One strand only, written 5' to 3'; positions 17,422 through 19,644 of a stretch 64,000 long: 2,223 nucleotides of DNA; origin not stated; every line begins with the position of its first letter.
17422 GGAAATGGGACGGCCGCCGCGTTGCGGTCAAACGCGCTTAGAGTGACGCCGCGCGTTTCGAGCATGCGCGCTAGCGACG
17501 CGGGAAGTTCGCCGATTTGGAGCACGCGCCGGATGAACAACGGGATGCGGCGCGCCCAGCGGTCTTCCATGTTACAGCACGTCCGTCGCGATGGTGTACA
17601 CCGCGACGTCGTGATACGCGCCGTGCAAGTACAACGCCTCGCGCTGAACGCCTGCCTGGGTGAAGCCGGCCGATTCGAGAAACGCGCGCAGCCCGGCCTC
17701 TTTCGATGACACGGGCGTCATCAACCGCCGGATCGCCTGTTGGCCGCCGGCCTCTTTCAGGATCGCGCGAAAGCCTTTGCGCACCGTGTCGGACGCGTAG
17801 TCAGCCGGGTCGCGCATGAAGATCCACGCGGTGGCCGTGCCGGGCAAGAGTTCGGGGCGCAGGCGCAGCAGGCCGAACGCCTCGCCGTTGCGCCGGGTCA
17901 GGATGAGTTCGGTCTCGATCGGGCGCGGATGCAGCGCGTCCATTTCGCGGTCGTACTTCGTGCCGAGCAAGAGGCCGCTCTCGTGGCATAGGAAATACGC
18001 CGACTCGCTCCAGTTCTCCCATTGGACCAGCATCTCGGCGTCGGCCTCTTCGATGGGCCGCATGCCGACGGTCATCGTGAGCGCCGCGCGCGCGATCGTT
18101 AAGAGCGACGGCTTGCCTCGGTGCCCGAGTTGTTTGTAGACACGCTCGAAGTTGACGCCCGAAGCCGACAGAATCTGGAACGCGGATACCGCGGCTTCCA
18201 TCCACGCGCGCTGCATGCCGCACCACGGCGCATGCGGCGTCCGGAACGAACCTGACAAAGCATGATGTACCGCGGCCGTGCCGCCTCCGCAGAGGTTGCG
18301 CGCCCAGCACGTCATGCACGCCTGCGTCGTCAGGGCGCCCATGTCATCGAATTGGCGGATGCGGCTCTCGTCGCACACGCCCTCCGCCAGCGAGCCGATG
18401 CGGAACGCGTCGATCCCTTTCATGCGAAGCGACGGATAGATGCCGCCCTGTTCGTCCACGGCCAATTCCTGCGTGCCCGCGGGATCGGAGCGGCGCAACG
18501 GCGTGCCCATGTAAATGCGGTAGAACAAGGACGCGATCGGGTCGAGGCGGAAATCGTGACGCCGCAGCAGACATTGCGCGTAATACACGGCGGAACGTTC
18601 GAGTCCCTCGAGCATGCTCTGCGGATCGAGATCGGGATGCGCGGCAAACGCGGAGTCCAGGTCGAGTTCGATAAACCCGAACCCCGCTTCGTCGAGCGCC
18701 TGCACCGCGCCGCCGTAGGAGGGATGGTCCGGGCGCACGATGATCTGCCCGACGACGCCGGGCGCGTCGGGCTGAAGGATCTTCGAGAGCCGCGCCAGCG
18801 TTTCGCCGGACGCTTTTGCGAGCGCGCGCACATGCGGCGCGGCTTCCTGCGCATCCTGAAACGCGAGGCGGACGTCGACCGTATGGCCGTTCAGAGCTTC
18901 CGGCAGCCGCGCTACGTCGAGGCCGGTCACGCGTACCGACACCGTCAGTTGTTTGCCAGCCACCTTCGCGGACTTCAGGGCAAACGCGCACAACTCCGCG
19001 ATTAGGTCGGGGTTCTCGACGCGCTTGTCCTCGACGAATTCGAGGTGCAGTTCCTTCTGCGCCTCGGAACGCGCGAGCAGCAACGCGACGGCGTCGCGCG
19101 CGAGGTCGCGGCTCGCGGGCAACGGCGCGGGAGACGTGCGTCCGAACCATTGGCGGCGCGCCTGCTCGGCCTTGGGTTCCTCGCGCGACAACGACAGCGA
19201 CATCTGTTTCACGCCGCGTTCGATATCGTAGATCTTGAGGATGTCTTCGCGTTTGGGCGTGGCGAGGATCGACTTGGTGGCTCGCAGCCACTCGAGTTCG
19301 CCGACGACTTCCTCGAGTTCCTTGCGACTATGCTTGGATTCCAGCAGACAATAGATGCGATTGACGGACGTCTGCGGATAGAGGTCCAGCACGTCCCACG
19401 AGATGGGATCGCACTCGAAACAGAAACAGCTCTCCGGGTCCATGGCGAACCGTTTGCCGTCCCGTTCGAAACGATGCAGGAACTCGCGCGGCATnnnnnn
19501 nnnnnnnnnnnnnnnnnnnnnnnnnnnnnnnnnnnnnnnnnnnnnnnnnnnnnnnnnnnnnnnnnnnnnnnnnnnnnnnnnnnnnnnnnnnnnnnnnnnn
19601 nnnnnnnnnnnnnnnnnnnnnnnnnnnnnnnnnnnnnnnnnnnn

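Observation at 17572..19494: SPASM/twitch Cys-rich domain protein fused to a GNAT domain, without a recognisable CxxxCxxC radical-SAM triad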

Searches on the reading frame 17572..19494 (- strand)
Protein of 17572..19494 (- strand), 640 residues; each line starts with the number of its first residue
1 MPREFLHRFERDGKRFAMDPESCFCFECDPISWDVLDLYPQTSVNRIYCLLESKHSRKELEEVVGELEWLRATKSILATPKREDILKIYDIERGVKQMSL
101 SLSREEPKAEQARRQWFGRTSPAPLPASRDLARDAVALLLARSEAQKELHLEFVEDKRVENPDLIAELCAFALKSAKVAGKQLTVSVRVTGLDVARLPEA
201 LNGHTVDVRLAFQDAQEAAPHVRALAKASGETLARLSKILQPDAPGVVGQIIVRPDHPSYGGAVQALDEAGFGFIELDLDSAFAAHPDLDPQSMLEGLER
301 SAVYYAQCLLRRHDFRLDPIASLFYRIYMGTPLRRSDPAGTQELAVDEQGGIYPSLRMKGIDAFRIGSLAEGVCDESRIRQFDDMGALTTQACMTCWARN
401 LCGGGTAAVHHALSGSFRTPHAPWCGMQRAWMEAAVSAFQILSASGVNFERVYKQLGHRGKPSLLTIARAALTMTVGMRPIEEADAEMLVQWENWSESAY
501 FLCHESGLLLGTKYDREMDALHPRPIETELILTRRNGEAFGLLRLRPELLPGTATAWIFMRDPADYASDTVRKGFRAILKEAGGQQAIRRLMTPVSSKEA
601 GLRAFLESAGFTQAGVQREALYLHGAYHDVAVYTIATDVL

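Call 4: search_protein_families(library=pfam, proteins=[window:17572-19494:-], max_evalue=10)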
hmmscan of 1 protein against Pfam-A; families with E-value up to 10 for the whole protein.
window:17572-19494:- (640 aa): 2 families
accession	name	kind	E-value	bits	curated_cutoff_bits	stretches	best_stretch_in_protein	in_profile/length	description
PF13420.13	Acetyltransf_4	-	8.6e-05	23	24.3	1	576-630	99-153/155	Acetyltransferase (GNAT) domain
PF23789.1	Pre_tape_measure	-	0.023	14.9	27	1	169-253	4-83/149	Pre-tape measure protein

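Call 5: search_protein_families(library=ncbifam, proteins=[window:17572-19494:-], max_evalue=10)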
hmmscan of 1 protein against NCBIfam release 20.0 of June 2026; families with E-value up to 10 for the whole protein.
window:17572-19494:- (640 aa): 18 families
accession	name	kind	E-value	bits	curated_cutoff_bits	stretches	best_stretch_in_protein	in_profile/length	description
TIGR03974.1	rSAM_six_Cys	equivalog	1.8e-22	79.9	425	2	339-436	349-446/451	thioether cross-link-forming SCIFF peptide maturase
TIGR03906.1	quino_hemo_SAM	equivalog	1.8e-22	79.7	453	2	295-448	303-456/467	quinohemoprotein amine dehydrogenase maturation protein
NF040492.1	not_ScfB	exception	3.7e-19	68.9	855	2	339-437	348-446/450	ScfB-related radical SAM/SPASM orphan maturase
NF047865.1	rSAM_PapB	equivalog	4.5e-19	68.9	340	1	128-420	34-330/330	PapB family radical SAM/SPASM ranthipeptide maturase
TIGR04064.1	rSAM_nif11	equivalog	2.1e-18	66.3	518.7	1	130-449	111-443/459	nif11-like peptide radical SAM maturase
TIGR04085.1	rSAM_more_4Fe4S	domain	1.7e-07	31.6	27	1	339-423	3-91/93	SPASM domain-containing protein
TIGR04068.1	rSAM_ocin_clost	equivalog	1e-06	27.9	500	1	339-410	354-425/462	Cys-rich peptide radical SAM maturase CcpM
TIGR04163.1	rSAM_cobopep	equivalog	1.5e-05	24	375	1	342-435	319-415/428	peptide-modifying radical SAM enzyme CbpB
TIGR04280.1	geopep_mat_rSAM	hypoth_equivalog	0.00077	18.5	400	1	342-410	331-396/428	geopeptide radical SAM maturase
NF045574.1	sacti_mat_StsB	exception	0.0012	17.8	625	1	385-433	374-422/466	StsB family radical SAM/SPASM domain sactipeptide maturase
TIGR04115.1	rSAM_Cxxx_rpt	equivalog_domain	0.0058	16.1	350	1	341-413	255-333/359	radical SAM peptide maturase, CXXX-repeat target family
NF035951.1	rSAM_RumMC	equivalog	0.0061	15.3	720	1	362-411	413-463/510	RumMC family radical SAM sactipeptide maturase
TIGR02684.1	dnstrm_HI1420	hypoth_equivalog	0.024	14.8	53.7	1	440-470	48-78/89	addiction module antidote protein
NF007539.0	PRK10151.1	equivalog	0.049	13.2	184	1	572-634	111-173/179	50S ribosomal protein L7/L12-serine acetyltransferase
NF040503.1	resist_ArsN1a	equivalog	0.15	11.8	170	1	580-632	102-154/159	arsinothricin resistance N-acetyltransferase ArsN1 family A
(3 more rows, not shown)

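Call 9: find_homologous_proteins(query=window:17572-19494:-)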
Query window:17572-19494:- (640 aa): 316 proteins with E <= 0.001 among 8000 candidates; the best 120 are listed.
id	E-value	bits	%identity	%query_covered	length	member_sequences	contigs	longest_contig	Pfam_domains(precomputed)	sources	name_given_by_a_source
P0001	0.0e+0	1457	100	100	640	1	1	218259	-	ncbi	-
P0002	6.6e-290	981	66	100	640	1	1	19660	-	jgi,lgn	jgi:uncharacterized protein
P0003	8.8e-287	971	64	100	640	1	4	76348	PF13420.14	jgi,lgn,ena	jgi:uncharacterized protein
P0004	1.1e-279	947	63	100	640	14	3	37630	PF13420.14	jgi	jgi:uncharacterized protein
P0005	1.2e-279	947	64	100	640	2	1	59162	-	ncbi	-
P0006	2.1e-278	943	64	100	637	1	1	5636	-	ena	-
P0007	8.1e-274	928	63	99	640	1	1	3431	-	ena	-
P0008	5.6e-273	925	62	100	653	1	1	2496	-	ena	-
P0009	3.0e-271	920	62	100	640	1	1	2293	-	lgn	-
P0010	2.8e-267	906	62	98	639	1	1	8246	-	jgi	-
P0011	2.1e-266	904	61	100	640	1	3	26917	-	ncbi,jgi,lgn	-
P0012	9.7e-266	901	61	100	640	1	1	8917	PF13420.14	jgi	jgi:uncharacterized protein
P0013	6.3e-264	895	61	100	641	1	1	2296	-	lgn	-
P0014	2.7e-263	893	61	100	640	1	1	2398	-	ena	-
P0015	9.8e-262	888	60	100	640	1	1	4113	-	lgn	-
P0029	8.8e-255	865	59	100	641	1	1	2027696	PF13420.14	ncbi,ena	-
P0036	2.9e-251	854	57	100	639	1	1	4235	PF13420.14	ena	-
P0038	1.2e-250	852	58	100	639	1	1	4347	PF13420.14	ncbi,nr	ncbi:MAG: GNAT family N-acetyltransferase [Candidatus Hydrogenedentes bacterium]|nr:GNAT family N-ac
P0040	3.5e-250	850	59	99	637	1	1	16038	PF13420.14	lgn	-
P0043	8.4e-250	849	59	99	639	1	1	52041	PF13420.14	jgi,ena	-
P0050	2.5e-246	837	59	100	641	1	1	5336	PF13420.14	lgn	-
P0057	1.1e-242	825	58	99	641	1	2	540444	-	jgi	jgi:uncharacterized protein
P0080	1.3e-228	779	54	99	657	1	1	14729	PF13420.14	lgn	-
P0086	1.3e-225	769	55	99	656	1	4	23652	PF13420.14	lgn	-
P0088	6.0e-225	767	55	100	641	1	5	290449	-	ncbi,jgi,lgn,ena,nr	ncbi:MAG TPA: SPASM domain-containing protein [Candidatus Hydrogenedentes bacterium]|nr:SPASM domain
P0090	5.6e-224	763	53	100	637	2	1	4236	PF13420.14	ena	-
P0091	1.6e-223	762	54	99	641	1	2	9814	PF13420.14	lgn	-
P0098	2.8e-220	751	54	99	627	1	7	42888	PF13420.14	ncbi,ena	-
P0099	5.6e-220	750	53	99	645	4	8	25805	PF13420.14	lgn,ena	-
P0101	8.9e-219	746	53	99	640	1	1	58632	PF13420.14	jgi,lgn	-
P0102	9.1e-218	743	53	99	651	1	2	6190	PF13420.14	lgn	-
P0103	3.4e-217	741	53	99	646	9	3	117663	PF13420.14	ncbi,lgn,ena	-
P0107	8.1e-216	736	50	99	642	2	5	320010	-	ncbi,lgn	-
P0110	2.1e-215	735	53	99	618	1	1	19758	PF13420.14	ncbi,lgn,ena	-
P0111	8.8e-215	733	52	100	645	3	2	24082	PF13420.14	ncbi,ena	-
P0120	1.1e-212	726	51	99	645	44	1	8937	PF13420.14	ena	-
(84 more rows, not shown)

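Call 12: search_solved_structures(query=A1, max_evalue=1, show_alignments=3)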
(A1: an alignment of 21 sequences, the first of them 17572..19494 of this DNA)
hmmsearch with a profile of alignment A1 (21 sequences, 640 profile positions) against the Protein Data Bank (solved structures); distinct sequences matched with E-value up to 1: 25.
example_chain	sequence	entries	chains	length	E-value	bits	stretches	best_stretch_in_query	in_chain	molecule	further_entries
5wgg_A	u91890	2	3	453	1.9e-38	135.7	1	4-435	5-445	Radical SAM domain protein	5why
1nsl_A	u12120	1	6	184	0.00027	22.8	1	571-636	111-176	Probable acetyltransferase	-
1z9u_A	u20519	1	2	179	0.00029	22.7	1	535-635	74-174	acetyl transferase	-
1s7k_A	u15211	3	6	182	0.0003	22.7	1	535-635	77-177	acetyl transferase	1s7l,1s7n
1s7f_A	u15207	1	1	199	0.00038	22.3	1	536-635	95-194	acetyl transferase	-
2ae6_A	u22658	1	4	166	0.00096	21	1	523-634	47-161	acetyltransferase, GNAT family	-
3igr_A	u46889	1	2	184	0.01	17.6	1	563-631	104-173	Ribosomal-protein-S5-alanine N-acetyltransferase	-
4jjx_A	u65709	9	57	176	0.02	16.6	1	572-635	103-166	Spermidine n1-acetyltransferase | Spermidine N(1)-acetyltransferase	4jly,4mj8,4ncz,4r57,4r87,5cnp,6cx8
5wif_A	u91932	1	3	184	0.023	16.5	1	473-632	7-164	Spermidine N1-acetyltransferase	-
6d72_A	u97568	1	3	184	0.023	16.4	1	473-632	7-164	Spermidine N1-acetyltransferase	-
6dau_A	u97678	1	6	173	0.024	16.4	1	578-635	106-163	Spermidine N1-acetyltransferase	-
4mhd_A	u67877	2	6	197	0.024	16.4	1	571-635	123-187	Spermidine n1-acetyltransferase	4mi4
4ygo_A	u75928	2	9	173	0.025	16.3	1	578-635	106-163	Spermidine n1-acetyltransferase | Spermidine N(1)-acetyltransferase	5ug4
7kwh_A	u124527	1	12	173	0.028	16.1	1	579-635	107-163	Spermidine N(1)-acetyltransferase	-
6vfm_A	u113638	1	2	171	0.029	16.1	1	475-630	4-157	Spermidine N1-acetyltransferase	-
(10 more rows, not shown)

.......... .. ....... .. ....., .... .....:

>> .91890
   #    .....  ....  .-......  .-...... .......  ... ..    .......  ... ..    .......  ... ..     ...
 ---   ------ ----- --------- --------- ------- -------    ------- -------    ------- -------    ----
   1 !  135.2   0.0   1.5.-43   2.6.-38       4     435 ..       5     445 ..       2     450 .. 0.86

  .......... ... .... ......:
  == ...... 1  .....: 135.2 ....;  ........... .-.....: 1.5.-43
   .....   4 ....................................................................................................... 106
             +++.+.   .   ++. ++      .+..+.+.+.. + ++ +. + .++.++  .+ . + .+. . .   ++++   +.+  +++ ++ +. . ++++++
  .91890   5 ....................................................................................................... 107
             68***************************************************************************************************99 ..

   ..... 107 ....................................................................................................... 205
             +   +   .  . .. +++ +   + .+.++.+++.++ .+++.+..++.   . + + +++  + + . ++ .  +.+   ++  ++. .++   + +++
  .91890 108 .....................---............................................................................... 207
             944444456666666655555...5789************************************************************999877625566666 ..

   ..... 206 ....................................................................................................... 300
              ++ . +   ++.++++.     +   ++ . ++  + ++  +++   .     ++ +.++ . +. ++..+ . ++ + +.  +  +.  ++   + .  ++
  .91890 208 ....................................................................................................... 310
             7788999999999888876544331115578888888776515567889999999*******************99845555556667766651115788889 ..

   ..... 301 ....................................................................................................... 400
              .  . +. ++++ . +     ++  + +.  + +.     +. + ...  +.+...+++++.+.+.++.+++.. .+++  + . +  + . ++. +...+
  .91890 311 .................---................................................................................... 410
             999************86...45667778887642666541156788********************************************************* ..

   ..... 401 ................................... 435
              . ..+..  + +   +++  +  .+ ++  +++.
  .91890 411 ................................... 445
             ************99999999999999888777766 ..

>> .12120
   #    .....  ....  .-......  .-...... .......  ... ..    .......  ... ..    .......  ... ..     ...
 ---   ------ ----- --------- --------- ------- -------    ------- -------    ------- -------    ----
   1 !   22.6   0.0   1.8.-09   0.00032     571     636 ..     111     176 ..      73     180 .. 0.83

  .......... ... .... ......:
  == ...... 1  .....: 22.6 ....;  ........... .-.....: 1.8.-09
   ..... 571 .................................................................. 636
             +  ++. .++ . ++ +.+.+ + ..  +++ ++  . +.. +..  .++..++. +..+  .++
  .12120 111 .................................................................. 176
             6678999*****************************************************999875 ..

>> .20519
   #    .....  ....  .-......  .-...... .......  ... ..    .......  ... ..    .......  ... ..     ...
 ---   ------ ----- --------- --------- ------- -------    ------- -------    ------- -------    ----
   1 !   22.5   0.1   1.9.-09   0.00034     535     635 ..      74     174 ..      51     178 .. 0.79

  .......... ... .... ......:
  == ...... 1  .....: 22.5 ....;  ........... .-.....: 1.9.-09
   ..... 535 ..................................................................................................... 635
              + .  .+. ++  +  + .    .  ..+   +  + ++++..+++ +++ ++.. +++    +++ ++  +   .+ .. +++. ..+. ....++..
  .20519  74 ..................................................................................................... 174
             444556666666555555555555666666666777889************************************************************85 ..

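Call 14: find_encoding_contigs(protein=P0029, flank=10000, max_places=2)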
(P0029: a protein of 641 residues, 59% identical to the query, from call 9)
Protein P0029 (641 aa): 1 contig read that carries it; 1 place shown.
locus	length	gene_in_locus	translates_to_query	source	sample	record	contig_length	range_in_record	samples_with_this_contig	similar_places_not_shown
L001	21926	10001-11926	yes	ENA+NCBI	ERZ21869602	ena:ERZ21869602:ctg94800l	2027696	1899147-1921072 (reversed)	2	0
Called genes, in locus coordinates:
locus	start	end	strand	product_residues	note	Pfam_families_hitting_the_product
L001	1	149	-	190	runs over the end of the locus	PF03886:ABC_trans_aux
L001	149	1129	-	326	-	PF02470:MlaD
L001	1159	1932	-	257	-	PF00005:ABC_tran, PF13304:AAA_21 (weak)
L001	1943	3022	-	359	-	PF02405:MlaE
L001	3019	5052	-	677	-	PF22745:Nlig-Ia, PF01653:DNA_ligase_aden, PF03120:OB_DNA_ligase, PF03119:DNA_ligase_ZBD (weak), PF14520:HHH_5 (faint), PF12826:HHH_2, PF00533:BRCT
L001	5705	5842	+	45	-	-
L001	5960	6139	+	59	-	-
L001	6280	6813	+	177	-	PF13302:Acetyltransf_3 (weak)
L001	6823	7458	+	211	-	PF13302:Acetyltransf_3, PF13420:Acetyltransf_4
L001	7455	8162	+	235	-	PF02517:Rce1-like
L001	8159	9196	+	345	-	PF00005:ABC_tran, PF13304:AAA_21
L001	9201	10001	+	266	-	-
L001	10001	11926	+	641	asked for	PF13420:Acetyltransf_4 (faint)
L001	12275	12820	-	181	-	PF24038:DUF7347, PF25213:HVO_A0261_N (weak), PF01022:HTH_5 (weak), PF12840:HTH_20 (weak)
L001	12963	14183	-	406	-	PF05448:AXE1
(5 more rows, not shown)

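Call 15: find_encoding_contigs(protein=P0107, flank=10000, max_places=2)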
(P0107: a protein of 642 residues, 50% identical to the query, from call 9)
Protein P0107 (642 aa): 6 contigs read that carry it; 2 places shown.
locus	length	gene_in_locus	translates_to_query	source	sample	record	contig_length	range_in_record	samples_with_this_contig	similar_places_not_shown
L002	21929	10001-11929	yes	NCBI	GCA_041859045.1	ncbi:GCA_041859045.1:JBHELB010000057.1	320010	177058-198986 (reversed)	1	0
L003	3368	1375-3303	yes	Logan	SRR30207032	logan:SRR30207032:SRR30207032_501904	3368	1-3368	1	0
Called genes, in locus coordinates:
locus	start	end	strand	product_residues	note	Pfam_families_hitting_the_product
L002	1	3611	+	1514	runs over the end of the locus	PF00310:GATase_2, PF04898:Glu_syn_central, PF01645:Glu_synthase, PF01493:GXGXG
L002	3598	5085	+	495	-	PF14691:Fer4_20, PF13738:Pyr_redox_3 (faint), PF01266:DAO (weak), PF01593:Amino_oxidase (weak), PF07992:Pyr_redox_2, PF12831:FAD_oxidored (weak), PF13450:NAD_binding_8, PF07992:Pyr_redox_2, +1 more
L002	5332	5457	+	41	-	-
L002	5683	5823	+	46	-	-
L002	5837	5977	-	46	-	-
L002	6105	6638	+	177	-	PF13302:Acetyltransf_3, PF13420:Acetyltransf_4 (weak)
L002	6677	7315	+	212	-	PF13302:Acetyltransf_3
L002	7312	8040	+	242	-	PF02517:Rce1-like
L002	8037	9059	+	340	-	PF00005:ABC_tran, PF13304:AAA_21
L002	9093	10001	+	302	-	PF12698:ABC2_membrane_3 (weak)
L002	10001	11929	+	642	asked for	-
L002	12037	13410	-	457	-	PF05167:DUF711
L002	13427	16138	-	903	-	PF22680:Glyco_hydro_123_N_2 (faint), PF13320:GH123_cat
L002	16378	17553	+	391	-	PF00696:AA_kinase, PF01472:PUA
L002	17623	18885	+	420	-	PF00171:Aldedh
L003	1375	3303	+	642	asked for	-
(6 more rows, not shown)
